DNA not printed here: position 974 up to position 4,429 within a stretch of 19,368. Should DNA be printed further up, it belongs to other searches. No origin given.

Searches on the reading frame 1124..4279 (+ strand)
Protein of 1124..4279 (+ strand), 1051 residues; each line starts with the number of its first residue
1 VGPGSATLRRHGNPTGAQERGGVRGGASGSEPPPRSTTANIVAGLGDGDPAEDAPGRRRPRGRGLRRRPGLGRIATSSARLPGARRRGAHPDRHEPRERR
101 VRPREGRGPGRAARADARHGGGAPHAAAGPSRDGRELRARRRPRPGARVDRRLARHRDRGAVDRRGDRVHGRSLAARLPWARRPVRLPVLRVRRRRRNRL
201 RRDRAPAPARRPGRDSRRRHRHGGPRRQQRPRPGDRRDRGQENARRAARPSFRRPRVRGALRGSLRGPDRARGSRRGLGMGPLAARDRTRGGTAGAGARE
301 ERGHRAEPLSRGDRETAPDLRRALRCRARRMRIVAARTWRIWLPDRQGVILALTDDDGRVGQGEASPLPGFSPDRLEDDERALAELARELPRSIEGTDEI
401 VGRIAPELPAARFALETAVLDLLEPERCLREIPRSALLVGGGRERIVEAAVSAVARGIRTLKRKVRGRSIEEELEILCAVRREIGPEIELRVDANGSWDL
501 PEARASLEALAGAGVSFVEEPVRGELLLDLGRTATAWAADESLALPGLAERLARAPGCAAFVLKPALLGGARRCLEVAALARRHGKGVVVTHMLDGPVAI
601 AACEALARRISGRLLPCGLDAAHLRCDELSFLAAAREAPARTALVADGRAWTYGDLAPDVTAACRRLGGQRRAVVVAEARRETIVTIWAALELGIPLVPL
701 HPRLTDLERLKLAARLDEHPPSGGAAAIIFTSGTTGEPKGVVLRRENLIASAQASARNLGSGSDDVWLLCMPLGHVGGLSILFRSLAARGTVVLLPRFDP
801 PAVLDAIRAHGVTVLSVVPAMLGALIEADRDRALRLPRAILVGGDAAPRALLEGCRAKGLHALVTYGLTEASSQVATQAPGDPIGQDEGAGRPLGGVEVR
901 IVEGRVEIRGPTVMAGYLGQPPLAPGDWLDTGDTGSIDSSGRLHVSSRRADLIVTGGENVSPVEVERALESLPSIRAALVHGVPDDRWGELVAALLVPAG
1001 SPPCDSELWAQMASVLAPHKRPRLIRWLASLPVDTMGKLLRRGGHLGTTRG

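Call 40: search_protein_families(library=pfam, proteins=[window:1124-4279:+], max_evalue=0.001)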
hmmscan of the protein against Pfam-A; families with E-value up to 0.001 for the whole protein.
window:1124-4279:+ (1051 aa): 4 families
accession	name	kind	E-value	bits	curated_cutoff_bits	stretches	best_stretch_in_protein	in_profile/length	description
PF00501.34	AMP-binding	-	1e-49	169.8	29.9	2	721-918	160-384/384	AMP-binding enzyme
PF13378.12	MR_MLE_C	-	2.6e-29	102.9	29.4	1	446-626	2-187/219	Enolase C-terminal domain-like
PF13193.12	AMP-binding_C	-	2.1e-10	41.8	24.5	1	964-1038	1-76/76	AMP-binding enzyme C-terminal domain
PF21508.2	MenC_N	-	1.9e-05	25.2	27.3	1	343-419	24-91/94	MenC, N-terminal domain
